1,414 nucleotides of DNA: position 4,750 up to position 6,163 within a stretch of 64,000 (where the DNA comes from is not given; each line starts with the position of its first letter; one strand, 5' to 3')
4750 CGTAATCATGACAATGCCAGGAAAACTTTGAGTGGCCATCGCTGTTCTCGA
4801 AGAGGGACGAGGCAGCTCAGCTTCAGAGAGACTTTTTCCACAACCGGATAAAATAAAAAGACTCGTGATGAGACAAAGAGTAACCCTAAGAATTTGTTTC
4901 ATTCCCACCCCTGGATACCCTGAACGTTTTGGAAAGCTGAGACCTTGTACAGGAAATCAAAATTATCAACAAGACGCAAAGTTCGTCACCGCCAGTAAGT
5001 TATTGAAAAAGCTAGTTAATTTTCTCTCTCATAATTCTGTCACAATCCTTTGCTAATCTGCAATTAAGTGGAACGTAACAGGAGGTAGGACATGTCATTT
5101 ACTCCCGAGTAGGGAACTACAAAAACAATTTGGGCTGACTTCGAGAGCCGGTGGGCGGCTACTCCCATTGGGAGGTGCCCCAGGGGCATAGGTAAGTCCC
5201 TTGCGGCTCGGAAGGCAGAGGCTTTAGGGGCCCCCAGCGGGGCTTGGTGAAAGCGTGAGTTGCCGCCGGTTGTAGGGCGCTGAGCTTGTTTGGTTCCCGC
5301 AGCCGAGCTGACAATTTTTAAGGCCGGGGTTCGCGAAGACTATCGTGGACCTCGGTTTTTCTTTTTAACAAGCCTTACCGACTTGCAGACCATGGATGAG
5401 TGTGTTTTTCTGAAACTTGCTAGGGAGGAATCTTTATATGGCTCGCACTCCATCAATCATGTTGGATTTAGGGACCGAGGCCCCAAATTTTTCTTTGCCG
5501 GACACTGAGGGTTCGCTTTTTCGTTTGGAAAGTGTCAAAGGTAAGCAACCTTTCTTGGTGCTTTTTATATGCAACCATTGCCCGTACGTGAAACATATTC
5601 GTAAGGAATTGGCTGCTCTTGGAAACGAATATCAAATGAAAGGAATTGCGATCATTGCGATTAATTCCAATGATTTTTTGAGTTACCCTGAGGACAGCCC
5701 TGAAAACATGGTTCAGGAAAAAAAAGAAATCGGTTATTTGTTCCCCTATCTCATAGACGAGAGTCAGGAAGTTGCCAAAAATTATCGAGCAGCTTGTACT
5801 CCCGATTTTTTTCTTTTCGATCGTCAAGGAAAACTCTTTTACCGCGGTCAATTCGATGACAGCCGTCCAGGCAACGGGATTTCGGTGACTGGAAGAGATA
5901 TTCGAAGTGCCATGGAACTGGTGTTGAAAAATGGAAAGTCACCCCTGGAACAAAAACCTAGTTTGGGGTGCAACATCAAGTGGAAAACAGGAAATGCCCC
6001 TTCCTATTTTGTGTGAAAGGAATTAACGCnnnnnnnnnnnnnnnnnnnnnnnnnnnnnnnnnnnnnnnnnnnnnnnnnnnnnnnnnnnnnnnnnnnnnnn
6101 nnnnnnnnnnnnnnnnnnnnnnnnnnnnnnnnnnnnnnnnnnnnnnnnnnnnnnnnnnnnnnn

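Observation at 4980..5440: GC-rich ORF-less structured region with its own terminator, wedged between an S1 protease and a thioredoxin/msrB pair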

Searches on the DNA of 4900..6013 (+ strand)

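Call 4: search_rna_families(source=window, start=4900, end=5500, threshold=evalue, max_evalue=10, show_alignments=4)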
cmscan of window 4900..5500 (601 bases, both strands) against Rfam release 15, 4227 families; matches with E-value up to 10: 4.
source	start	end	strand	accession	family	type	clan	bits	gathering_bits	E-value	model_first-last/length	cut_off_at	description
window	5140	5361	+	RF02205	WT1-AS_3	Gene; lncRNA;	-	16.4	55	5.9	1-245/245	no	WT1 antisense RNA conserved region 3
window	4934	4994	-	RF01421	snoR114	Gene; snRNA; snoRNA; CD-box;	-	15.6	45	5.3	1-87/87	no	small nucleolar RNA snoR114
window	5045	5114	-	RF00099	SNORD22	Gene; snRNA; snoRNA; CD-box;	-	13.4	50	8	1-126/126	no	Small nucleolar RNA SNORD22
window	5286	5364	+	RF02230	sX11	Gene; sRNA;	-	12.9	70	7.8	1-138/138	no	Proteobacterial sRNA sX11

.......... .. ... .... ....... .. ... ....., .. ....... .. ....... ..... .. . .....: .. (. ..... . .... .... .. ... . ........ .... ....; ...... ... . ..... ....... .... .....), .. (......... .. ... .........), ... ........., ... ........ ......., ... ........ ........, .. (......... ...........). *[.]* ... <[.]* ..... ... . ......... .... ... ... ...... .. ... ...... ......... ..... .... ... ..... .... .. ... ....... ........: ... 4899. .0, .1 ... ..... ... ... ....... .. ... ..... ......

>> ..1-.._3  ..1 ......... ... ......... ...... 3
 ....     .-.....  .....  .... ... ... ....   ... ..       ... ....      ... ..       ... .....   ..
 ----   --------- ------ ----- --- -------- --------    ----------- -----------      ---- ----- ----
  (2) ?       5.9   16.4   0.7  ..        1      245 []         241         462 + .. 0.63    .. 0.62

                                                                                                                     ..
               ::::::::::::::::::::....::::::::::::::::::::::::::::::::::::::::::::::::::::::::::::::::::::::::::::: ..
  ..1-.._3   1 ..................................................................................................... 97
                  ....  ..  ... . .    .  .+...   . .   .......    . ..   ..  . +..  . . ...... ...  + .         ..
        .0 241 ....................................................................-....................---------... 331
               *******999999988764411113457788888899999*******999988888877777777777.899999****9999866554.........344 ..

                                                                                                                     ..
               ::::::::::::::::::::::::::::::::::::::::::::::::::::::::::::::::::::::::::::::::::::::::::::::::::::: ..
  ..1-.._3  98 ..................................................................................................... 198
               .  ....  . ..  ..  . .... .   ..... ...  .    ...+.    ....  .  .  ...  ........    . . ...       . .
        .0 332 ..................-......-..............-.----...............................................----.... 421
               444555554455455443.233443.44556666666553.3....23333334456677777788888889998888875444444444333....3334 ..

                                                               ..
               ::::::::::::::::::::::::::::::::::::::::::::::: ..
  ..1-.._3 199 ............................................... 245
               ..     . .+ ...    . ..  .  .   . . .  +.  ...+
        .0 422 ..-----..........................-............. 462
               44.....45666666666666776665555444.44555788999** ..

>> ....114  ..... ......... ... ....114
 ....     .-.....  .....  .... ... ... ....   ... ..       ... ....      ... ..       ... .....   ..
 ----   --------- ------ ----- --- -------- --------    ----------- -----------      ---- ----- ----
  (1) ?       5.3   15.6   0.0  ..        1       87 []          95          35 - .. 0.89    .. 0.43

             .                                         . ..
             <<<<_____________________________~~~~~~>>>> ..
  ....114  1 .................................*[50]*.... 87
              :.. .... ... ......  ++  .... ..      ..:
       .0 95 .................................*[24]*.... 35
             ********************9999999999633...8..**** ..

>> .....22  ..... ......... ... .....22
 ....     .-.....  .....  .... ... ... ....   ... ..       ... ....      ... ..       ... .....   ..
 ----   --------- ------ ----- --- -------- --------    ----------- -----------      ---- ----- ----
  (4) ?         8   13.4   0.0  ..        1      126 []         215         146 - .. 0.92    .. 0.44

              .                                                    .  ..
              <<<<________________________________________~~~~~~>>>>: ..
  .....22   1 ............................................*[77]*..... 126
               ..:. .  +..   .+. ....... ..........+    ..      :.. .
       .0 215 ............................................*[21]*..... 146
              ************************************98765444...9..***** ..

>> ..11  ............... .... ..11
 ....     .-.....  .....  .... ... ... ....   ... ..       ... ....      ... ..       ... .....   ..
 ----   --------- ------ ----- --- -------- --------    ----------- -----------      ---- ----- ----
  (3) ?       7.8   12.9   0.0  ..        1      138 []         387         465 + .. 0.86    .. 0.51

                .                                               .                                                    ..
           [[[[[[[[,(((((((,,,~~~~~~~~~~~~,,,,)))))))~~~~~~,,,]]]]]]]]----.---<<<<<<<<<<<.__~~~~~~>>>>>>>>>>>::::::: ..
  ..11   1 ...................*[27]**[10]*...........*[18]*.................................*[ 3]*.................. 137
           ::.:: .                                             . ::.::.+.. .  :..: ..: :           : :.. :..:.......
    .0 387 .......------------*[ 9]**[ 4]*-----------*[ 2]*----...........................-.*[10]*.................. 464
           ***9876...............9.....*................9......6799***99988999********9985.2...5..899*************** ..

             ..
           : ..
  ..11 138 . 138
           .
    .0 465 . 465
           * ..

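Call 35: search_rna_families(sources=[L011, L014, L020, L022, L024, L026, L028, L030, L013, L016, L017], threshold=gathering)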
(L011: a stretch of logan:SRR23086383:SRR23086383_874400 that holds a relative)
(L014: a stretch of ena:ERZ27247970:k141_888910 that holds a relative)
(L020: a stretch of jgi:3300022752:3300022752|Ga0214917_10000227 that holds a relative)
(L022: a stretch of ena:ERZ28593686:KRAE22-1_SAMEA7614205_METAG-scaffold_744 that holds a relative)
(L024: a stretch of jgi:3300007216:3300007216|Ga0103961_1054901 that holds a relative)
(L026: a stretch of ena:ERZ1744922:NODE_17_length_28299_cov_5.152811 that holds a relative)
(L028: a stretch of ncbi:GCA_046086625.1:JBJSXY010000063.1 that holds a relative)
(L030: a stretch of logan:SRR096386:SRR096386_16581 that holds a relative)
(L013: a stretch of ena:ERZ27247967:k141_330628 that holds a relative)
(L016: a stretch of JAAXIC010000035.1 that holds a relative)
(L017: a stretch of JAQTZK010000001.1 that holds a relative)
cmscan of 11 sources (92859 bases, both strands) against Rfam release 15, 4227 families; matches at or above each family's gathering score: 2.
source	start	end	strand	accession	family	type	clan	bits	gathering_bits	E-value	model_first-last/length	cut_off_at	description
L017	2495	2566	-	RF00005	tRNA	Gene; tRNA;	CL00001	66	29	5.7e-12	1-71/71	no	tRNA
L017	2308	2379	-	RF00005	tRNA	Gene; tRNA;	CL00001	65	29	1.1e-11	1-71/71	no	tRNA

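Call 42: build_rna_model(alignment_id=A5, structure=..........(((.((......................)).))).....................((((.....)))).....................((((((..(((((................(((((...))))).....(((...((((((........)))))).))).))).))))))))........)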
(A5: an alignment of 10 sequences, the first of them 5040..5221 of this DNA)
Model R1 built from alignment A5 (10 sequences, 197 columns); structure: as given.
model positions 182; base pairs 34; branch points 3; effective number of sequences 1.88; information 0.591 bits per position. Calibrated on 0.2 Mb of random sequence (short: E-values are rough).
structure used (alignment columns):
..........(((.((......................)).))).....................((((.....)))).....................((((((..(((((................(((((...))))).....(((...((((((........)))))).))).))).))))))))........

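Call 43: search_with_rna_model(model_id=R1, sources=[window, L011, L013, L014, L016, L017, L020, L022, L024, L026, L028, L030, L001], max_evalue=1, make_alignment=true)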
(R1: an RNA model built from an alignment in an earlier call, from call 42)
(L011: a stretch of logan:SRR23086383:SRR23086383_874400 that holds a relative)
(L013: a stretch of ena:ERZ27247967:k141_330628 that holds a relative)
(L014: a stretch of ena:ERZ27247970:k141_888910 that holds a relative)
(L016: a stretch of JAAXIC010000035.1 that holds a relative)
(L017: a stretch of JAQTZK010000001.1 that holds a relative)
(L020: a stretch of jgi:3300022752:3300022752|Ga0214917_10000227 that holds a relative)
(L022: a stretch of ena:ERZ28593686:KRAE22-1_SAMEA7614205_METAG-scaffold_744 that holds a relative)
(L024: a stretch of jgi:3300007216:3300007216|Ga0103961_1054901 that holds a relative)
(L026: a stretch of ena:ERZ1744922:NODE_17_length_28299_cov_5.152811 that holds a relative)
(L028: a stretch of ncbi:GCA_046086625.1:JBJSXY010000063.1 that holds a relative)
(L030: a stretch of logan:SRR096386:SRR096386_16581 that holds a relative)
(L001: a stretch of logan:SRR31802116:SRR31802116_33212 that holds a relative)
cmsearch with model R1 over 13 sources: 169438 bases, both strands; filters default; matches with E-value up to 1: 11.
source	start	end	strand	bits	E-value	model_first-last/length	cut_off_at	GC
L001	5602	5782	+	199.7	3e-45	1-182/182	no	0.52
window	5041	5221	+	197.8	8.5e-45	1-182/182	no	0.53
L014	3631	3812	+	188.2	1.5e-42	1-182/182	no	0.51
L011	3663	3843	+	187.9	1.9e-42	1-182/182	no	0.51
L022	4684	4865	-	177.2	6e-40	1-182/182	no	0.47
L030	2682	2864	-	176.6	8.4e-40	1-182/182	no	0.52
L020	4688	4865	-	169.5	3.9e-38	1-182/182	no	0.47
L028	2686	2865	-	162.1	2.1e-36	1-182/182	no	0.46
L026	2682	2865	-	153.3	2.5e-34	1-182/182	no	0.46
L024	4689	4864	-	122.5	4.4e-27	1-182/182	no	0.47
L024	4814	5001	+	16.3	0.044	1-182/182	no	0.44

Alignment A6: 11 matches aligned to the model, 238 columns, each read 5' to 3' on its own strand. Consensus structure (alignment columns), stored with it:
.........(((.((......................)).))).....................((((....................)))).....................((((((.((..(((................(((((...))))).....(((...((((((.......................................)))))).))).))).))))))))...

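Call 49: search_with_rna_model(model_id=R1, sources=[L032, L033, L034], max_evalue=10)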
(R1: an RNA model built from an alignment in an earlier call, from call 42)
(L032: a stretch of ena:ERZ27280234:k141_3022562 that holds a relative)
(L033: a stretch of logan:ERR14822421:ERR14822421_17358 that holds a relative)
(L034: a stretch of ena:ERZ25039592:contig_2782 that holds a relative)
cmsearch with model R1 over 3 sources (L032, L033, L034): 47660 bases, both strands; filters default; matches with E-value up to 10: 0.
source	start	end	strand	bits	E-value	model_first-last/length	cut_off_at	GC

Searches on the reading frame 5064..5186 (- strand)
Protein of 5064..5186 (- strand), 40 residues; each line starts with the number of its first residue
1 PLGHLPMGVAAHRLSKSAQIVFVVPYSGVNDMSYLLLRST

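Call 63: search_protein_families(library=pfam, proteins=[window:5064-5186:-], max_evalue=1)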
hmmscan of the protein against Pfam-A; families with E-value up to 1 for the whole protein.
window:5064-5186:- (40 aa): 0 families
